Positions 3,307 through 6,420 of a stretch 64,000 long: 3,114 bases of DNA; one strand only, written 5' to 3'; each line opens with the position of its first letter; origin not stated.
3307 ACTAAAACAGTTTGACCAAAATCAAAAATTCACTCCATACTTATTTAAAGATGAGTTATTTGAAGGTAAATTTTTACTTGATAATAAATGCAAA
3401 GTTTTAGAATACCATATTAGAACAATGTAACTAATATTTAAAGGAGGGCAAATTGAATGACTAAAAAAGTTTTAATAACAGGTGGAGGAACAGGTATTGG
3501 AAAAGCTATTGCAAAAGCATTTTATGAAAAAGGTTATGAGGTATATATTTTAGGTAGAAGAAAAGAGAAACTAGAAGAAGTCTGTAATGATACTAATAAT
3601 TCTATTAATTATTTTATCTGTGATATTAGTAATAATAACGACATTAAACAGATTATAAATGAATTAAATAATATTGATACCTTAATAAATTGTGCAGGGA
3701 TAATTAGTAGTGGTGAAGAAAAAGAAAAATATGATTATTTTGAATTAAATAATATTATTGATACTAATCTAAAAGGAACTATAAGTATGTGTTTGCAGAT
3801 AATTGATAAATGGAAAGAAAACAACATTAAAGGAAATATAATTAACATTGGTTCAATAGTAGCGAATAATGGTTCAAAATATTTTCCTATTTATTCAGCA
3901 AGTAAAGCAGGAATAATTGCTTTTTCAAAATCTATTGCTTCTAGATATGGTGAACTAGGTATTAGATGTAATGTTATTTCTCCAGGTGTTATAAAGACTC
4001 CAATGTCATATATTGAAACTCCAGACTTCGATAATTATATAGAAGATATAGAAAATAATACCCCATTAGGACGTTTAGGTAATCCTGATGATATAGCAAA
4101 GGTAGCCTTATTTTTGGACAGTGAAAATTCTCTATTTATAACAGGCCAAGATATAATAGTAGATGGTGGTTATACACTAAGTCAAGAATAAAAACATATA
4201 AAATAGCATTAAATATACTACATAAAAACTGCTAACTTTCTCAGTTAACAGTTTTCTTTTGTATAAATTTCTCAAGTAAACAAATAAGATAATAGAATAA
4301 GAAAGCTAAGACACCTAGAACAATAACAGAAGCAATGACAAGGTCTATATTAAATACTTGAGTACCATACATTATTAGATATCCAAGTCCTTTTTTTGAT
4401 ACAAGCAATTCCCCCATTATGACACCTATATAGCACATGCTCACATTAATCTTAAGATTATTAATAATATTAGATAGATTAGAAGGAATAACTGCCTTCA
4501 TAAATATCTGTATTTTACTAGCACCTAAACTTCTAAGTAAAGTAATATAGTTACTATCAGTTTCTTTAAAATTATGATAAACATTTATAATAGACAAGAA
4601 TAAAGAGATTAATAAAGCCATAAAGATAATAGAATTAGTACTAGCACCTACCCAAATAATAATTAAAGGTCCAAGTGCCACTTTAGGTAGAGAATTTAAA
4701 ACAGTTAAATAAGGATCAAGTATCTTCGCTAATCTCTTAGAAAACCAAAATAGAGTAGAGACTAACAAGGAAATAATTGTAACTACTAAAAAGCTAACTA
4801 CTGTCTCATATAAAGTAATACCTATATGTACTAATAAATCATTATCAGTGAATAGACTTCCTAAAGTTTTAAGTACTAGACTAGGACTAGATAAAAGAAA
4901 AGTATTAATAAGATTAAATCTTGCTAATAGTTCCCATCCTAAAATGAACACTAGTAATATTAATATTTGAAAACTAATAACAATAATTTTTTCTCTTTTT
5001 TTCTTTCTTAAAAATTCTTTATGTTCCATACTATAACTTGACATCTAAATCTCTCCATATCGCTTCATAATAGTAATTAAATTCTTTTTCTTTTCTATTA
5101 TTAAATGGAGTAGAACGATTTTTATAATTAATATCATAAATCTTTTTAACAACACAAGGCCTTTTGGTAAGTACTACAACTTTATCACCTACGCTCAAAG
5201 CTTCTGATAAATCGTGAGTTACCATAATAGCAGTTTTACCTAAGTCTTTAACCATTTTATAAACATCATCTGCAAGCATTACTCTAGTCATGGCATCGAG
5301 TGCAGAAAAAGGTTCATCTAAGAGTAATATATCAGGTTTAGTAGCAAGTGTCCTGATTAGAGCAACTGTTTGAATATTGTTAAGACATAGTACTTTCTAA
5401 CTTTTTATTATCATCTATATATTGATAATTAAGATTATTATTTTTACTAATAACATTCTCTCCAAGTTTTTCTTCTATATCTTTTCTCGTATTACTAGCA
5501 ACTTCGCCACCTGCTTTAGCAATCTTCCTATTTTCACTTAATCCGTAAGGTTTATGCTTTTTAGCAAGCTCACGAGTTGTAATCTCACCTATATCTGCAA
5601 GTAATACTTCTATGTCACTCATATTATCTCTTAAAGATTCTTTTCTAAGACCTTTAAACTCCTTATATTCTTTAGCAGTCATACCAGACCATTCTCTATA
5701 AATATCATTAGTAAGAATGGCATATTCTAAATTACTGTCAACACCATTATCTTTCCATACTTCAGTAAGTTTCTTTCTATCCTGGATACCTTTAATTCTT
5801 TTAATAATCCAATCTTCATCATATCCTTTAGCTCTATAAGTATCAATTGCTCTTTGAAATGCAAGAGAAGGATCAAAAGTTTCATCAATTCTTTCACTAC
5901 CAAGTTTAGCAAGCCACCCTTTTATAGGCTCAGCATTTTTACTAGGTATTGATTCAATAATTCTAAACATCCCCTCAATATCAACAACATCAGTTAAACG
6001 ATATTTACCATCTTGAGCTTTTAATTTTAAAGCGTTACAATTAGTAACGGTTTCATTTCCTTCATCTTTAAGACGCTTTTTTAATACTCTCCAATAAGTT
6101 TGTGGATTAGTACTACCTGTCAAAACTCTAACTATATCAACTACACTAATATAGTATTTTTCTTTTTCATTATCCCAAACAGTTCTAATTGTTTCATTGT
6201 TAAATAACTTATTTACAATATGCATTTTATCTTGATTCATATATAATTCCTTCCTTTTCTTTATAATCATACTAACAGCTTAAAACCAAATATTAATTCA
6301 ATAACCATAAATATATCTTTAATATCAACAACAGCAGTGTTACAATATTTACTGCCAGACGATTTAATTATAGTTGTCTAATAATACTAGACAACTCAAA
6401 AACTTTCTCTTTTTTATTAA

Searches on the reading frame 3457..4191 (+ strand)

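Call 11: search_protein_families(library=pfam, proteins=[window:3457-4191:+])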
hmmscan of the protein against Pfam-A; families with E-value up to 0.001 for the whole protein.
window:3457-4191:+ (244 aa): 10 families
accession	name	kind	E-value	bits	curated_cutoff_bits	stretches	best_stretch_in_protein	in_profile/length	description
PF13561.12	adh_short_C2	-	2.4e-54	184.8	27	1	12-240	6-236/236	Enoyl-(Acyl carrier protein) reductase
PF00106.31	adh_short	-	7.8e-47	159.7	26.6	1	3-184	1-187/195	short chain dehydrogenase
PF01370.27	Epimerase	-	3.5e-11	43.4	20.9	1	5-110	1-97/240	NAD dependent epimerase/dehydratase family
PF08659.16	KR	-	2.7e-08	34.4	22.6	1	5-86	3-95/180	KR domain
PF16363.11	GDP_Man_Dehyd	-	6e-07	29.7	27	1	6-122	1-120/332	GDP-mannose 4,6 dehydratase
PF01073.25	3Beta_HSD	-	7e-05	22.4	22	1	6-112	1-103/280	3-beta hydroxysteroid dehydrogenase/isomerase family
PF01488.26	Shikimate_DH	-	0.00014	22.3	24.3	0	2-68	12-74/138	Shikimate / quinate 5-dehydrogenase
PF02719.21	Polysacc_synt_2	-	0.00014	21.6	20.2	1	5-82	1-87/293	Polysaccharide biosynthesis protein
PF04321.23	RmlD_sub_bind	-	0.00079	19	27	0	4-80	2-59/287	RmlD substrate binding domain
PF02737.24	3HCDH_N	-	0.00091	19.6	22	0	4-71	1-68/180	3-hydroxyacyl-CoA dehydrogenase, NAD binding domain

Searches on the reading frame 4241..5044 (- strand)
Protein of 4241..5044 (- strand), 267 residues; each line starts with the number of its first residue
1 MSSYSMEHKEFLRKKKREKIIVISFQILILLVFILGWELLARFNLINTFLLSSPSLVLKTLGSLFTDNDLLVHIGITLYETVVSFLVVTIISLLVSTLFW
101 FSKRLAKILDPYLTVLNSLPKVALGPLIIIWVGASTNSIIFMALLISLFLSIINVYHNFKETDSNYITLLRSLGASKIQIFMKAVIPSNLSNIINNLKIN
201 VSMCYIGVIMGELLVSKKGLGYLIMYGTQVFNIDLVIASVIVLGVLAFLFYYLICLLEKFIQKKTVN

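Call 11: search_protein_families(library=pfam, proteins=[window:4241-5044:-])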
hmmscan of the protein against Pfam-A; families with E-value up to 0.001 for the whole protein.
window:4241-5044:- (267 aa): 1 family
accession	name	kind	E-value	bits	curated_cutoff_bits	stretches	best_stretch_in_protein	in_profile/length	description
PF00528.27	BPD_transp_1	-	2.2e-21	76.8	26.4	1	91-260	4-181/184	Binding-protein-dependent transport system inner membrane component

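Call 13: find_encoding_contigs(protein=window:4241-5044:-, flank=10000, max_places=10)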
Protein window:4241-5044:- (267 aa): 20 contigs read that carry it; 10 places shown.
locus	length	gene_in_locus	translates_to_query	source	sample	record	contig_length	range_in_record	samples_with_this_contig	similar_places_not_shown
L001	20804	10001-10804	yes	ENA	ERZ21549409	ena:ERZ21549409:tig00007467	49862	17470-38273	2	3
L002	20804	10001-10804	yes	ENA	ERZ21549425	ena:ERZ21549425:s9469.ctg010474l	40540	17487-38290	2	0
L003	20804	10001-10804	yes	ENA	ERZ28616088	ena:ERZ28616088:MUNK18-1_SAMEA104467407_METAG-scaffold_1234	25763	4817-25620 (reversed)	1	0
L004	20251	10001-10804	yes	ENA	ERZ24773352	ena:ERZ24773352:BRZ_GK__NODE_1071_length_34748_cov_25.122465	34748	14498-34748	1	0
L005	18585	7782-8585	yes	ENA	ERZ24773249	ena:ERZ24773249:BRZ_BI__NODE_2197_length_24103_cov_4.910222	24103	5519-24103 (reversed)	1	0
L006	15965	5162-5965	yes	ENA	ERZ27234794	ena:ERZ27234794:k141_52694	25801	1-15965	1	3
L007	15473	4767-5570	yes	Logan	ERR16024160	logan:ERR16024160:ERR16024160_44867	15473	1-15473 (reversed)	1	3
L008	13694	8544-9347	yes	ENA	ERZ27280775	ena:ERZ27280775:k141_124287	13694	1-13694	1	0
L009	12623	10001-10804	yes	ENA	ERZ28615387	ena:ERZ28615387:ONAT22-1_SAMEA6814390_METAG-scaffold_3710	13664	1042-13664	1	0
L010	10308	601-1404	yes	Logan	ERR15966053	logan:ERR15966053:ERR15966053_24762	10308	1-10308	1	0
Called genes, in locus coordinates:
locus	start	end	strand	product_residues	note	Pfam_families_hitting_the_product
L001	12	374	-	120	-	PF12840:HTH_20 (weak), PF01022:HTH_5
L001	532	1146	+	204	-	PF01300:Sua5_yciO_yrdC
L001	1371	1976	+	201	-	PF13518:HTH_28 (faint), PF13551:HTH_29 (weak)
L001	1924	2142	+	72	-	-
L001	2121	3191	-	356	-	PF12762:DDE_Tnp_IS1595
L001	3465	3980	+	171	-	-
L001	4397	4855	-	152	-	PF01797:Y1_Tnp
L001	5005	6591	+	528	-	-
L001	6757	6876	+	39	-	-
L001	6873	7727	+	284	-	PF00239:Resolvase, PF07508:Recombinase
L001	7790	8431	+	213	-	PF13408:Zn_ribbon_recom, PF14287:DUF4368 (weak)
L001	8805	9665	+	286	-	PF02498:Bro-N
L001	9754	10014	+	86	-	-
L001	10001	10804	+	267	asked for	PF00528:BPD_transp_1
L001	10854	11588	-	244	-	PF00106:adh_short, PF01370:Epimerase, PF08659:KR, PF16363:GDP_Man_Dehyd (weak), PF13561:adh_short_C2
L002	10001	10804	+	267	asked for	PF00528:BPD_transp_1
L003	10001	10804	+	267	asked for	PF00528:BPD_transp_1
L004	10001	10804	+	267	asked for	PF00528:BPD_transp_1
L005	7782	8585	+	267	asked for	PF00528:BPD_transp_1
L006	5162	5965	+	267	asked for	PF00528:BPD_transp_1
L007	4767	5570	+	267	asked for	PF00528:BPD_transp_1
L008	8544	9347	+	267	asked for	PF00528:BPD_transp_1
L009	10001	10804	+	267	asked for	PF00528:BPD_transp_1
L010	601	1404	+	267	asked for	PF00528:BPD_transp_1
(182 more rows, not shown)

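Call 58: search_protein_families(library=pfam, max_evalue=1, proteins=[L027:4033-5472:-])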
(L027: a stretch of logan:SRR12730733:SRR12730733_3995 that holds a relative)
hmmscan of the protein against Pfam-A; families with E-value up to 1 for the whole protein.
L027:4033-5472:- (479 aa): 6 families
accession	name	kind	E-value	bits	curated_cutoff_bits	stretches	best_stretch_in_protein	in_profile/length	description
PF00239.26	Resolvase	-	2.1e-41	141.8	23.3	1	34-179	2-143/145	Resolvase, N terminal domain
PF13408.12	Zn_ribbon_recom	-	3.4e-09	37.4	25.3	1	290-351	1-57/58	Recombinase zinc beta ribbon domain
PF07508.19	Recombinase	-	0.0016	19.1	21.1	1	213-276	24-98/102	Recombinase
PF08974.15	DUF1877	-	0.06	13.9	22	1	406-471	14-76/163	Domain of unknown function (DUF1877)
PF02403.27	Seryl_tRNA_N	-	0.11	13.2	28.2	1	356-452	2-91/108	Seryl-tRNA synthetase N-terminal domain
PF20936.3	GCIP_C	-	0.16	12.8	36.2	1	14-62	16-65/106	Grap2 and cyclin-D-interacting, C-terminal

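Call 63: search_protein_families(library=ncbifam, max_evalue=0.01, proteins=[L027:4033-5472:-, window:4241-5044:-])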
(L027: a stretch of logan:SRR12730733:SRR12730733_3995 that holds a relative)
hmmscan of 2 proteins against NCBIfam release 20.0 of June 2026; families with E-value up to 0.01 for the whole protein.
L027:4033-5472:- (479 aa): 7 families
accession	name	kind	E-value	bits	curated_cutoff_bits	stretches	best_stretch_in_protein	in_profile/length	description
NF047343.1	SCCmet_CcrB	equivalog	1.2e-47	162.8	900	2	28-226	4-201/542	cassette chromosome recombinase CcrB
NF041201.1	recomb_XisF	equivalog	7.4e-38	130.7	375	2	36-194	4-153/465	fdxN element excision recombinase XisF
NF047347.1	SCCmet_CcrC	equivalog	1.9e-32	112.5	900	1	31-180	3-154/558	cassette chromosome recombinase CcrC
NF047344.1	SCCmet_CcrA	equivalog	1.5e-25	90.2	700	1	36-437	7-402/442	cassette chromosome recombinase CcrA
NF033518.0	transpos_IS607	equivalog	4.4e-14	52.4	110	1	21-157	43-175/187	IS607 family transposase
NF049883.1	resolv_YneB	equivalog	8.4e-11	41.7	175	1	35-180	4-147/211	YneB family resolvase-like protein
NF045780.1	TrlF_fam_ATP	equivalog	0.0013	17.5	350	1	332-456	401-521/944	TrlF family AAA-like ATPase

window:4241-5044:- (267 aa): 12 families
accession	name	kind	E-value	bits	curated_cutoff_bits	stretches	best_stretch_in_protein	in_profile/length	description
NF040733.1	ABC_perm_U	equivalog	7.9e-32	110.7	295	1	24-263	9-247/251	ABC transporter permease subunit SaoP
NF008470.0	PRK11365.1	equivalog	9e-27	94.1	347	1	32-259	20-247/263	aliphatic sulfonate ABC transporter permease SsuC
NF007545.0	PRK10160.1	equivalog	8.7e-26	90.9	342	1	13-251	16-257/275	taurine ABC transporter permease TauC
TIGR01183.1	ntrB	equivalog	2.2e-19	70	209.05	1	66-255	11-200/202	nitrate ABC transporter permease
TIGR01097.1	PhnE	equivalog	1.5e-07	31.2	216.7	1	68-249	59-239/252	phosphonate ABC transporter, permease protein PhnE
NF011691.0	PRK15111.1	equivalog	9.2e-06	25.4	379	1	70-208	87-231/296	putrescine export ABC transporter permease SapC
NF045473.1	Opp1C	equivalog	1.4e-05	24.7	350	1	71-201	64-196/267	nickel/cobalt ABC transporter permease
TIGR01581.1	Mo_ABC_porter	hypoth_equivalog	0.00028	20.5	210.3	0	128-200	95-167/225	ABC transporter permease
NF008196.0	PRK10952.1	equivalog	0.00096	18.1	439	1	28-248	110-319/356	glycine betaine/L-proline ABC transporter permease ProW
NF011662.0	PRK15082.1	equivalog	0.0015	18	484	1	8-206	26-234/303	glutathione ABC transporter permease GsiD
NF007044.0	PRK09497.1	equivalog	0.002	17.6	348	1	136-260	150-281/285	spermidine/putrescine ABC transporter permease PotB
NF045470.1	Opp2B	equivalog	0.0041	16.4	350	0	71-261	88-295/300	nickel ABC transporter permease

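Call 81: search_protein_families(library=padloc, proteins=[L027:6138-7283:-, L027:8389-9822:-])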
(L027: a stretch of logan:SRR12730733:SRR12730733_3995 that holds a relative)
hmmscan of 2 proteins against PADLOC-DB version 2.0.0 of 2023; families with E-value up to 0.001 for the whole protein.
L027:6138-7283:- (381 aa): 0 families

L027:8389-9822:- (477 aa): 1 family
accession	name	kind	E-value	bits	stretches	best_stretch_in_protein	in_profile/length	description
PDLC03826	DitA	-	3.4e-115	383.6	1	7-475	2-473/486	-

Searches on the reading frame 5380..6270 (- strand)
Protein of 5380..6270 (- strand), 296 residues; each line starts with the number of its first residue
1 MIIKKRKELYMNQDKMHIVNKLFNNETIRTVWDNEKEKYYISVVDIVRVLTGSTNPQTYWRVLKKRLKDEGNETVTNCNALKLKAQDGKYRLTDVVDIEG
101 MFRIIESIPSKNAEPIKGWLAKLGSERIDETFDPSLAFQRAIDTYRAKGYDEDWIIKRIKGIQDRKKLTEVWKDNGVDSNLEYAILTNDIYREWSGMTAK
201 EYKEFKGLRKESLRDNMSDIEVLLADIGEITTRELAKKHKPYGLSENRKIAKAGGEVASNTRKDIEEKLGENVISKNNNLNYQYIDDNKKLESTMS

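Call 10: search_protein_families(library=pfam, proteins=[window:5380-6270:-])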
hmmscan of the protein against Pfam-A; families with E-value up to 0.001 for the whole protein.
window:5380-6270:- (296 aa): 1 family
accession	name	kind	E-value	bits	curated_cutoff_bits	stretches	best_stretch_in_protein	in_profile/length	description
PF02498.22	Bro-N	-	2.8e-08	34.7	25.6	1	28-121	2-91/96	BRO family, N-terminal domain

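Call 41: find_encoding_contigs(protein=window:5383-6240:-, flank=2500, max_places=10)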
Protein seq(286 aa) (286 aa): 1 contig read that carries it; 1 place shown.
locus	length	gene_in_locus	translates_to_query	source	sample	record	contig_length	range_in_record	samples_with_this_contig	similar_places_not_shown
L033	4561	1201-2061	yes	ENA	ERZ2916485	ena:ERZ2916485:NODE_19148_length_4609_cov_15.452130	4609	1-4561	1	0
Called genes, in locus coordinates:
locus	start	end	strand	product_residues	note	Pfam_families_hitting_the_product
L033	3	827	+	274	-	?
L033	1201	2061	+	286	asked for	PF02498:Bro-N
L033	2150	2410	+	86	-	-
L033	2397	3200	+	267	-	PF00528:BPD_transp_1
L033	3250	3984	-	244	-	PF00106:adh_short, PF01370:Epimerase, PF08659:KR, PF16363:GDP_Man_Dehyd (weak), PF13561:adh_short_C2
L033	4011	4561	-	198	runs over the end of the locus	?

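Call 58: search_protein_families(library=pfam, max_evalue=1, proteins=[L027:4033-5472:-])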
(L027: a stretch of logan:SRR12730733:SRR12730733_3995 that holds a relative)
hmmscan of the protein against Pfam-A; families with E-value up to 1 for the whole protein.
L027:4033-5472:- (479 aa): 6 families
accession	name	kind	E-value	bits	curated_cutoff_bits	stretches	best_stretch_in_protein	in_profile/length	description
PF00239.26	Resolvase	-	2.1e-41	141.8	23.3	1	34-179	2-143/145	Resolvase, N terminal domain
PF13408.12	Zn_ribbon_recom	-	3.4e-09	37.4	25.3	1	290-351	1-57/58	Recombinase zinc beta ribbon domain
PF07508.19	Recombinase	-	0.0016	19.1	21.1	1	213-276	24-98/102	Recombinase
PF08974.15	DUF1877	-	0.06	13.9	22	1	406-471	14-76/163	Domain of unknown function (DUF1877)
PF02403.27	Seryl_tRNA_N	-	0.11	13.2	28.2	1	356-452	2-91/108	Seryl-tRNA synthetase N-terminal domain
PF20936.3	GCIP_C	-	0.16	12.8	36.2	1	14-62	16-65/106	Grap2 and cyclin-D-interacting, C-terminal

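Call 63: search_protein_families(library=ncbifam, max_evalue=0.01, proteins=[L027:4033-5472:-, window:5380-6270:-])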
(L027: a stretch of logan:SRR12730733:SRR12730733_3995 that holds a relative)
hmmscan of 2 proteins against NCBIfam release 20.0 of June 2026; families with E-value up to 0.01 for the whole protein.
L027:4033-5472:- (479 aa): 7 families
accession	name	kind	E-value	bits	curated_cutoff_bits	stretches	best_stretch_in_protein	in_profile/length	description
NF047343.1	SCCmet_CcrB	equivalog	1.2e-47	162.8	900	2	28-226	4-201/542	cassette chromosome recombinase CcrB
NF041201.1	recomb_XisF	equivalog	7.4e-38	130.7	375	2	36-194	4-153/465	fdxN element excision recombinase XisF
NF047347.1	SCCmet_CcrC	equivalog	1.9e-32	112.5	900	1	31-180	3-154/558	cassette chromosome recombinase CcrC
NF047344.1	SCCmet_CcrA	equivalog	1.5e-25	90.2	700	1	36-437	7-402/442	cassette chromosome recombinase CcrA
NF033518.0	transpos_IS607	equivalog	4.4e-14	52.4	110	1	21-157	43-175/187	IS607 family transposase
NF049883.1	resolv_YneB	equivalog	8.4e-11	41.7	175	1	35-180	4-147/211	YneB family resolvase-like protein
NF045780.1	TrlF_fam_ATP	equivalog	0.0013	17.5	350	1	332-456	401-521/944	TrlF family AAA-like ATPase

window:5380-6270:- (296 aa): 1 family
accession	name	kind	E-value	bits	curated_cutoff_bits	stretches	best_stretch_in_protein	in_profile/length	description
NF008573.0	PRK11525.1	equivalog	6.3e-06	25.7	242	1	158-267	142-250/288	DNA damage-inducible protein D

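Call 81: search_protein_families(library=padloc, proteins=[window:5380-6270:-, L027:6138-7283:-, L027:8389-9822:-])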
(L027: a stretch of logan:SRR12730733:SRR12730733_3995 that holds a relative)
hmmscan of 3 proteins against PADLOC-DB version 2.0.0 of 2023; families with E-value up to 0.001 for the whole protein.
window:5380-6270:- (296 aa): 2 families
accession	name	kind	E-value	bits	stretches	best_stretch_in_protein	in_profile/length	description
PDLC04920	PDC-S13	-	4e-114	378.8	1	20-289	7-276/286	-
PDLC04841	PDC-S04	-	1.5e-26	91.7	1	19-129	6-118/292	-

L027:6138-7283:- (381 aa): 0 families

L027:8389-9822:- (477 aa): 1 family
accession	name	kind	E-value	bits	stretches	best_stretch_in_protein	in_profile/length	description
PDLC03826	DitA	-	3.4e-115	383.6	1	7-475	2-473/486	-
